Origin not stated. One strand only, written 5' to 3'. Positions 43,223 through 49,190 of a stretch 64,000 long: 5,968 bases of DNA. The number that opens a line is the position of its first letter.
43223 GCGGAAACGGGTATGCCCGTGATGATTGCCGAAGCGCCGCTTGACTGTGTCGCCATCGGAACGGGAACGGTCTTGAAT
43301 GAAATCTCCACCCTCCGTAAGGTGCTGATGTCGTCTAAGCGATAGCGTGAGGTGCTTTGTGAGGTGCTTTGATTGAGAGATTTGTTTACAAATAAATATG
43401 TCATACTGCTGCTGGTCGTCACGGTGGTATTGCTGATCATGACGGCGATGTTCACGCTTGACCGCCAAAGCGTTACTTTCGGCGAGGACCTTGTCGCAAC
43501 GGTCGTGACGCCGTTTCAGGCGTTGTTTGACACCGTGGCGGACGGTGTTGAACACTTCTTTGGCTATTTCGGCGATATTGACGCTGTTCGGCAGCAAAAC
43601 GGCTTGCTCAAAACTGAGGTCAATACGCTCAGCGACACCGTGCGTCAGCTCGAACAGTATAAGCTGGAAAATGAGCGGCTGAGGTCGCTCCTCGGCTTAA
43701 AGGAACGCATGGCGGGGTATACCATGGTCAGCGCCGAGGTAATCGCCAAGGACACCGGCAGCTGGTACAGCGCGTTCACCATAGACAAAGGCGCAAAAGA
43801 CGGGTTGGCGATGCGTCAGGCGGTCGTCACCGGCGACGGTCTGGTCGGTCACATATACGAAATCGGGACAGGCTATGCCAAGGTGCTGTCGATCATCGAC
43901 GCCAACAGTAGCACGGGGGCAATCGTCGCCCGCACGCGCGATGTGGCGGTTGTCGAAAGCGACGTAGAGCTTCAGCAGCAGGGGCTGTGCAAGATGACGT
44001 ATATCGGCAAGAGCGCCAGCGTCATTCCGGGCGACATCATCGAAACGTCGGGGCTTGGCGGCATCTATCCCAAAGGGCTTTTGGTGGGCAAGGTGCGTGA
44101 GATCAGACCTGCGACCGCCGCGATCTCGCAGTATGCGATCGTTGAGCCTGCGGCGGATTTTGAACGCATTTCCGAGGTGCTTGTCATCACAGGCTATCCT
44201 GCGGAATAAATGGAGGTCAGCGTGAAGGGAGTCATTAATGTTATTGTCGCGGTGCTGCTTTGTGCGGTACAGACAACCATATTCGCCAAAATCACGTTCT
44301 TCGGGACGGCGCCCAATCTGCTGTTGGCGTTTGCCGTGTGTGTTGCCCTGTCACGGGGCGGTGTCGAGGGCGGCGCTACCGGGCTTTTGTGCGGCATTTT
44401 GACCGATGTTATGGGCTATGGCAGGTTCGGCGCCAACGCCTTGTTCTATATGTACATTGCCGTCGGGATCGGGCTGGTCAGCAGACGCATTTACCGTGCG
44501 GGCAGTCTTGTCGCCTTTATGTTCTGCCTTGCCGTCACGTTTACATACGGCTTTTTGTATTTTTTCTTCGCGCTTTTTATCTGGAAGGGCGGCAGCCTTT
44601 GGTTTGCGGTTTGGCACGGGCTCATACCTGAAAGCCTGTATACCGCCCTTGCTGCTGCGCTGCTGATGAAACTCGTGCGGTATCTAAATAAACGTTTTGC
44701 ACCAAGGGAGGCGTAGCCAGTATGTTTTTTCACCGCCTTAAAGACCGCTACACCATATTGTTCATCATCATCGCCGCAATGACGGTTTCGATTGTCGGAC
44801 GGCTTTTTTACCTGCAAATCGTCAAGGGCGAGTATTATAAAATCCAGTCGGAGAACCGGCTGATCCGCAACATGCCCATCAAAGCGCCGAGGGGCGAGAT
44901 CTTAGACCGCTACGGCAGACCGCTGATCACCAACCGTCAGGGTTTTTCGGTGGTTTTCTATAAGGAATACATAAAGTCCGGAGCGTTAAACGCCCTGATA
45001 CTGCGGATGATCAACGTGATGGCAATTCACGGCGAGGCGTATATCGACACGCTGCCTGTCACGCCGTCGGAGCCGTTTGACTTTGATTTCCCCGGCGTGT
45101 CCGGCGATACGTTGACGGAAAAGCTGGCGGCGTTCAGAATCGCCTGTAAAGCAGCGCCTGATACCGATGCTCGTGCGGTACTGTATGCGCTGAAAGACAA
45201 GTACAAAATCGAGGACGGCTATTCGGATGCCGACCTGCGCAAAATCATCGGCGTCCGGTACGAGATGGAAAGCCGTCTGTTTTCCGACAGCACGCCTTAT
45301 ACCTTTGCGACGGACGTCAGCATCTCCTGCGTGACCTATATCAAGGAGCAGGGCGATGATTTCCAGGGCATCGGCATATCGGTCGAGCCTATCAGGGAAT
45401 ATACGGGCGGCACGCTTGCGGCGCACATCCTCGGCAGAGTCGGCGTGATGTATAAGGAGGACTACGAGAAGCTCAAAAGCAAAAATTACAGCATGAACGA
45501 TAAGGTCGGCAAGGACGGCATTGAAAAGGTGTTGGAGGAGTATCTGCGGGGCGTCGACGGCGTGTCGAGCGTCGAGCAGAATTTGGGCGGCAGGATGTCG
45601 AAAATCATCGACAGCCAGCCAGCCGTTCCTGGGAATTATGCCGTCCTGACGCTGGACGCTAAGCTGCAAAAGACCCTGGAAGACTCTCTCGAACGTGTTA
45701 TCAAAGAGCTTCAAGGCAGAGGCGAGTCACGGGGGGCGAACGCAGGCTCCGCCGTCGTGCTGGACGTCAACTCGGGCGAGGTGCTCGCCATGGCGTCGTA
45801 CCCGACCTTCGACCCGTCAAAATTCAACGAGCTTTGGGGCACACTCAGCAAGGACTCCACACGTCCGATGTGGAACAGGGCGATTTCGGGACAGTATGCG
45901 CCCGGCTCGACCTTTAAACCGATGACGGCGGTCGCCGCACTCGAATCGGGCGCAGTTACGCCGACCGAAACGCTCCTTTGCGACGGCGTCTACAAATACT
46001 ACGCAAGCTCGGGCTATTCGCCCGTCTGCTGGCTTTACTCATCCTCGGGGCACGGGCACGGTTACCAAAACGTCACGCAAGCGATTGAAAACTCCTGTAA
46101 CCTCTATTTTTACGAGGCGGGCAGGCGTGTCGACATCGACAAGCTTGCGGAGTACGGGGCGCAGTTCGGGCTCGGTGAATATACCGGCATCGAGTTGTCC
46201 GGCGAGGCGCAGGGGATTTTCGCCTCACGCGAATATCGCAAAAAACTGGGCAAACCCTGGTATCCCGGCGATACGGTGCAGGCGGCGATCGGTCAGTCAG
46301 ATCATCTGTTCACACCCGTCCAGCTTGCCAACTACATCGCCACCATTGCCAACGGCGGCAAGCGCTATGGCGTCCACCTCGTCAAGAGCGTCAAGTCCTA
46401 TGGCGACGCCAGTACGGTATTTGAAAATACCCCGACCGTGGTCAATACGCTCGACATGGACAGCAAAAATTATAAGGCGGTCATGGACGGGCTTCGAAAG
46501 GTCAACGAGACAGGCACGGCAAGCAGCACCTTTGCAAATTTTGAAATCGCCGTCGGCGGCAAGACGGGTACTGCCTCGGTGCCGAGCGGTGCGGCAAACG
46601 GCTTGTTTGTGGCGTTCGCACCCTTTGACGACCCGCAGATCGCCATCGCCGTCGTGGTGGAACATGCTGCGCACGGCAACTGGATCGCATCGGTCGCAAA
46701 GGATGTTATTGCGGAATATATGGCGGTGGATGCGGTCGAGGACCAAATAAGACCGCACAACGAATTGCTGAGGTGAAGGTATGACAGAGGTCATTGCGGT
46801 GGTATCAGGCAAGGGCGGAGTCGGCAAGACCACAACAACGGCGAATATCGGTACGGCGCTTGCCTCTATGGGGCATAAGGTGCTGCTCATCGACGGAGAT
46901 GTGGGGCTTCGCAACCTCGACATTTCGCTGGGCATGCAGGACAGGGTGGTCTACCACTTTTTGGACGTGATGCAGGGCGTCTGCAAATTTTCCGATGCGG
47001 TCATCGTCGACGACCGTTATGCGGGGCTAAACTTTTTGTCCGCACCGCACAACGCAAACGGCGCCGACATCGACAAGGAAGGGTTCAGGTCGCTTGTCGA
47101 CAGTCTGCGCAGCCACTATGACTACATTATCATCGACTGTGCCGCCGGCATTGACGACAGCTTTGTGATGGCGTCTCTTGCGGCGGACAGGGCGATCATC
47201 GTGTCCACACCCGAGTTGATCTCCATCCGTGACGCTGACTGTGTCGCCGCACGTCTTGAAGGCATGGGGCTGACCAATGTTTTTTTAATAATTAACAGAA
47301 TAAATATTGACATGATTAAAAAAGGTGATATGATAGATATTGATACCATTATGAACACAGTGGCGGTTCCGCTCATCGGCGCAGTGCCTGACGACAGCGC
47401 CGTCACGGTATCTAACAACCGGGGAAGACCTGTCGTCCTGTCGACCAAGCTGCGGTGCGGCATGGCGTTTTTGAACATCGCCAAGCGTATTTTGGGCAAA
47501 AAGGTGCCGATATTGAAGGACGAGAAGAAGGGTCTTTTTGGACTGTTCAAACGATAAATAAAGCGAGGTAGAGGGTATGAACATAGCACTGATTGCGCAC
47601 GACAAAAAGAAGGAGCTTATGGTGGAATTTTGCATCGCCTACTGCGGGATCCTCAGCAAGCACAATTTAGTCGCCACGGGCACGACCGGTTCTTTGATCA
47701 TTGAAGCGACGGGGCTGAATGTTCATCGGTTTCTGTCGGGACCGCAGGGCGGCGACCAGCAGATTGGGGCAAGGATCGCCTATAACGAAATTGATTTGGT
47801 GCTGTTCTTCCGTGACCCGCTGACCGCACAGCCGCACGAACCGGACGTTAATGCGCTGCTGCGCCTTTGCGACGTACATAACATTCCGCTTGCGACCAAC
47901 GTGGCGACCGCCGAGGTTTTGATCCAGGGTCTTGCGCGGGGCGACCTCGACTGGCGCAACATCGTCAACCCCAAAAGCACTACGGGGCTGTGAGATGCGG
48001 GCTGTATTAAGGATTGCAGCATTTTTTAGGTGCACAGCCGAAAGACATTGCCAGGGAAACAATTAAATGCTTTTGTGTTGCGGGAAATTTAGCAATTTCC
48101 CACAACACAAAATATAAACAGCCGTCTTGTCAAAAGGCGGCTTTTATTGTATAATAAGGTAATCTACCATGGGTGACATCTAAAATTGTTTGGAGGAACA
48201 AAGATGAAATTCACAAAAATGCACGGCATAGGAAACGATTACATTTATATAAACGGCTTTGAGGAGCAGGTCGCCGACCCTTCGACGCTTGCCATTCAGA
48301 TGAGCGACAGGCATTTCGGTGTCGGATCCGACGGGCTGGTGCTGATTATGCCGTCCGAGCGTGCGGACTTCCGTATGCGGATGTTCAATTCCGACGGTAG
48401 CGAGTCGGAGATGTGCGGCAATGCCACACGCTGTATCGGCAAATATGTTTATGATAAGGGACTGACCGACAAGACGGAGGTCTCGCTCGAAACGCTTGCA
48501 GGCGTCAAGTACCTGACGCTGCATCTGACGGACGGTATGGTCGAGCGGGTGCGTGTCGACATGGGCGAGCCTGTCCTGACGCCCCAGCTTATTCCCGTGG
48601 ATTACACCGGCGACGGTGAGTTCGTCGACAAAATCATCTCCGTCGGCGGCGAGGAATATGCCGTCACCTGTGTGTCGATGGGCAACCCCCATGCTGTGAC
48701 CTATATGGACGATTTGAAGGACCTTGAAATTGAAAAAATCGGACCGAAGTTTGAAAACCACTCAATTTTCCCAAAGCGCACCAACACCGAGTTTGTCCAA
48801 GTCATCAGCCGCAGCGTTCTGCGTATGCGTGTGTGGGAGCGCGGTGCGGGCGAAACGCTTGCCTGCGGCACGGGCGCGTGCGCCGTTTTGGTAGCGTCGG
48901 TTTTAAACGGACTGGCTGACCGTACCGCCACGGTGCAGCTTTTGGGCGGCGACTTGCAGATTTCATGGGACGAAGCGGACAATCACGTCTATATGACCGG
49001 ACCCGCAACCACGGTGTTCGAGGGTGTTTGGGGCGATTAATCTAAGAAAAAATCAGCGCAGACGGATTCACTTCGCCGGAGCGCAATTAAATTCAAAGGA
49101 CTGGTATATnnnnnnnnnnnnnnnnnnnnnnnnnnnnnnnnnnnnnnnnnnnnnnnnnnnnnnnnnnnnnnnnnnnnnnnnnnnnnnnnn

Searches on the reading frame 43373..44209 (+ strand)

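Call 26: search_protein_families(library=ncbifam, proteins=[window:43373-44209:+], max_evalue=0.00001)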
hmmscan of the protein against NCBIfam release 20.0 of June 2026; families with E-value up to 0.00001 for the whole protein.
window:43373-44209:+ (278 aa): 16 families
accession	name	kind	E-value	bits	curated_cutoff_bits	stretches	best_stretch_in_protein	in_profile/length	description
NF010519.0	PRK13922.13-4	equivalog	2e-39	135.9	505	1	8-273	9-272/406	rod shape-determining protein MreC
TIGR00219.1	mreC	equivalog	2.4e-37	128.6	92.75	1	8-273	5-272/283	rod shape-determining protein MreC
NF010532.0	PRK13922.9-3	equivalog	3e-31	108.5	243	1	44-273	42-261/280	rod shape-determining protein MreC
NF010512.0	PRK13922.12-1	equivalog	9.1e-29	100.6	336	1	6-271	12-264/287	rod shape-determining protein MreC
NF010527.0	PRK13922.6-2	equivalog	1.2e-28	100.1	289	1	74-271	55-243/249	rod shape-determining protein MreC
NF010520.0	PRK13922.13-5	equivalog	1.8e-28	99.6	343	1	12-273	7-261/263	rod shape-determining protein MreC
NF010533.0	PRK13922.9-5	equivalog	4.2e-28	98.4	384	1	13-242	19-250/345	rod shape-determining protein MreC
NF010524.0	PRK13922.14-4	equivalog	3.3e-25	88.7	332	1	7-272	4-268/270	rod shape-determining protein MreC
NF010514.0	PRK13922.12-4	equivalog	2.7e-24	85.8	337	1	10-247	28-254/276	rod shape-determining protein MreC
NF010510.0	PRK13922.11-5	equivalog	1e-22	80.7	415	1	1-277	1-275/334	rod shape-determining protein MreC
NF010513.0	PRK13922.12-3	equivalog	1.4e-22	80.5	380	1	8-261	22-268/305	rod shape-determining protein MreC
NF010518.0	PRK13922.13-3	equivalog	4e-21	75.5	385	1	13-231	20-242/295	rod shape-determining protein MreC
NF011450.0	PRK14872.1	equivalog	3e-13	49.8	407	0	72-177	63-164/338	rod shape-determining protein MreC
NF010508.0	PRK13922.11-1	equivalog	3.2e-12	45.9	648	1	25-276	19-303/369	rod shape-determining protein MreC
NF010536.0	PRK13923.2-1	equivalog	9e-11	41.9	271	1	94-273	11-188/210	putative spore coat protein regulator protein YlbO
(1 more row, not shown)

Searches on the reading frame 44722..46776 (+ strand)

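Call 26: search_protein_families(library=ncbifam, proteins=[window:44722-46776:+], max_evalue=0.00001)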
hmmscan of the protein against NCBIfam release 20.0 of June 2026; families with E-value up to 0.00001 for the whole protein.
window:44722-46776:+ (684 aa): 21 families
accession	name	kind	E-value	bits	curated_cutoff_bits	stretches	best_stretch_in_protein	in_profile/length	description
TIGR03423.1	pbp2_mrdA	equivalog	2e-156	522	455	2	128-667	58-591/593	penicillin-binding protein 2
NF008061.0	PRK10795.1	equivalog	3.7e-74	250.4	962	2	213-670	153-616/634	peptidoglycan DD-transpeptidase MrdA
TIGR02214.1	spoVD_pbp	equivalog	4e-73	246.8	688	2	213-659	134-542/636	stage V sporulation protein D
NF038278.1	strep_PBP2B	exception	8.5e-55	186.4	975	2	167-668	166-676/678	penicillin-binding protein PBP2B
NF051842.1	PBP4_5_Efaec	equivalog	6e-34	117.4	700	1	206-657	235-656/668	penicillin-binding protein PBP4(5)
NF011685.0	PRK15105.1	subfamily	8.8e-30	103.8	737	1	214-656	156-542/588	peptidoglycan glycosyltransferase FtsI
NF053573.1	PBP2_PenA_Neis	exception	1.6e-29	102.9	1105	1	259-668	184-558/572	peptidoglycan D,D-transpeptidase PBP2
TIGR02074.1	PBP_1a_fam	subfamily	1.4e-22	80.2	508.75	1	302-634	220-496/535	PBP1A family penicillin-binding protein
NF038271.1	strep_PBP2X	exception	2.9e-22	78.7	1050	1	198-557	154-483/750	penicillin-binding protein PBP2X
NF033378.1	MECD_PBP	exception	3.2e-17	62.1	1450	1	214-630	230-621/678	PBP2a family beta-lactam-resistant peptidoglycan transpeptidase MecD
NF000237.1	MECA_PBP2A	equivalog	1.1e-16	60.2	750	1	224-647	240-634/668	PBP2a family beta-lactam-resistant peptidoglycan transpeptidase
NF000406.1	MECB_PBP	exception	2e-16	59.5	1450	1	232-630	247-624/674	PBP2a family beta-lactam-resistant peptidoglycan transpeptidase MecB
NF051885.1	tranpepglycosPbpC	equivalog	1.6e-15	56.8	900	1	306-484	293-442/632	multimodular transpeptidase-transglycosylase PbpC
NF000409.1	MECA_pure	exception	2.4e-15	56.1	1490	1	224-647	240-634/668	PBP2a family beta-lactam-resistant peptidoglycan transpeptidase MecA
NF000410.1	MECA1_pure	exception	2.6e-14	52.3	1480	1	225-649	240-634/666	PBP2a family beta-lactam-resistant peptidoglycan transpeptidase MecA1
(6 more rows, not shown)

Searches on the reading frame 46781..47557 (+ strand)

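Call 26: search_protein_families(library=ncbifam, proteins=[window:46781-47557:+], max_evalue=0.00001)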
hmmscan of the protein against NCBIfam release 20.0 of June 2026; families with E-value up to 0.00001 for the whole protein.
window:46781-47557:+ (258 aa): 23 families
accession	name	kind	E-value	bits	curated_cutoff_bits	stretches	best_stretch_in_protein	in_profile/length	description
TIGR01968.1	minD_bact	equivalog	1.7e-88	296.4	212.9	1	3-254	2-255/261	septum site-determining protein MinD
NF008079.0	PRK10818.1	equivalog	2.5e-52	177.8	508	1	1-253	1-264/270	septum site-determining protein MinD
TIGR01969.1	minD_arch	subfamily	5.5e-47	160.1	201.75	1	4-252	2-245/251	cell division ATPase MinD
TIGR01007.1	eps_fam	subfamily_domain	2.4e-17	63.2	108.05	1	4-182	19-198/204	polysaccharide biosynthesis tyrosine autokinase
NF041136.1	MrpORP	equivalog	1.4e-16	60.8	450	2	3-55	6-58/365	iron-sulfur cluster carrier protein MrpORP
NF041546.1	ParA_partition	equivalog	6.6e-16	58.5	180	2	4-40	1-37/203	ParA family partition ATPase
TIGR03815.1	CpaE_hom_Actino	equivalog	3e-15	56.2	154.45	1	3-219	112-322/340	septum site-determining protein Ssd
NF047398.1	AAA_KGGVGR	domain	3.4e-13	50.3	90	1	3-41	3-41/190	KGGVGR-motif variant AAA ATPase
TIGR01281.1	DPOR_bchL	equivalog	9.4e-11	41.6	345.15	1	6-246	3-252/268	ferredoxin:protochlorophyllide reductase (ATP-dependent) iron-sulfur ATP-binding protein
TIGR03371.1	cellulose_yhjQ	equivalog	2.1e-10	40.5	157.85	1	3-187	2-191/246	cellulose biosynthesis protein BcsQ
NF008669.0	PRK11670.1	equivalog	8.2e-10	38.1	348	1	3-160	108-265/369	iron-sulfur cluster carrier protein ApbC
TIGR00345.1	GET3_arsA_TRC40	subfamily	9e-10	38.5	135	1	8-40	2-34/299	TRC40/GET3/ArsA family transport-energizing ATPase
TIGR03453.1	partition_RepA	equivalog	2.8e-09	36.3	348.45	1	3-40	105-142/387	plasmid partitioning protein RepA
NF033200.1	F430_CfbC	exception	1.4e-08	34.4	402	1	8-238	5-239/260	Ni-sirohydrochlorin a,c-diamide reductive cyclase ATP-dependent reductase subunit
TIGR01005.1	eps_transp_fam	subfamily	1.6e-08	33.3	411.7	1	3-141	547-682/754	exopolysaccharide transport protein family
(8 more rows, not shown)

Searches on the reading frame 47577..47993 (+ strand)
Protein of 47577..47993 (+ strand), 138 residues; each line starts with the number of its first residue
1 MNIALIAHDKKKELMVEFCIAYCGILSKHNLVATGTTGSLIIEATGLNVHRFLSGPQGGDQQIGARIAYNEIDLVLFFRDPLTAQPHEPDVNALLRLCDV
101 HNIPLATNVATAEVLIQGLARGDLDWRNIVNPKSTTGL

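Call 26: search_protein_families(library=ncbifam, proteins=[window:47577-47993:+], max_evalue=0.00001)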
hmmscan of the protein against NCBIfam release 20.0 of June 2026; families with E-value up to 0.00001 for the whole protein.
window:47577-47993:+ (138 aa): 2 families
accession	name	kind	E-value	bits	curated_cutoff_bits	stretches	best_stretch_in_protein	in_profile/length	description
TIGR00160.1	MGSA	equivalog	1.1e-56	190.8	146.9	1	2-121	4-123/143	methylglyoxal synthase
NF003559.0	PRK05234.1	equivalog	1.3e-56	190.4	84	1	1-126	6-130/145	methylglyoxal synthase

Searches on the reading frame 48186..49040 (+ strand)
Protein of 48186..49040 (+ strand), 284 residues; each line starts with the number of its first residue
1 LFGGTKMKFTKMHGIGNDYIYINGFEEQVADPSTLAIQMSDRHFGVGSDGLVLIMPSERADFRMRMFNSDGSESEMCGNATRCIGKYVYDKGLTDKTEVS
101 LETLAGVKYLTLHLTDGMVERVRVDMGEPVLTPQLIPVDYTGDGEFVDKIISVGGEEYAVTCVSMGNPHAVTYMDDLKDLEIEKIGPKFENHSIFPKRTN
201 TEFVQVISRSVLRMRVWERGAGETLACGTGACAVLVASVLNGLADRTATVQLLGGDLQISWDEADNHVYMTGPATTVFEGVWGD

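Call 26: search_protein_families(library=ncbifam, proteins=[window:48186-49040:+], max_evalue=0.00001)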
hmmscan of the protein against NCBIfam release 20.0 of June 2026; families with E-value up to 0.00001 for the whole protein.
window:48186-49040:+ (284 aa): 2 families
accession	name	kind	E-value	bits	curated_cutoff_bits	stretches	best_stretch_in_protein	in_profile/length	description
TIGR00652.1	DapF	equivalog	1.2e-91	306.9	114.65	1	7-281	1-267/270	diaminopimelate epimerase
NF038284.1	bifunc_DapF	exception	1.1e-31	110.1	350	1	13-273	16-253/254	bifunctional diaminopimelate epimerase/glutamate racemase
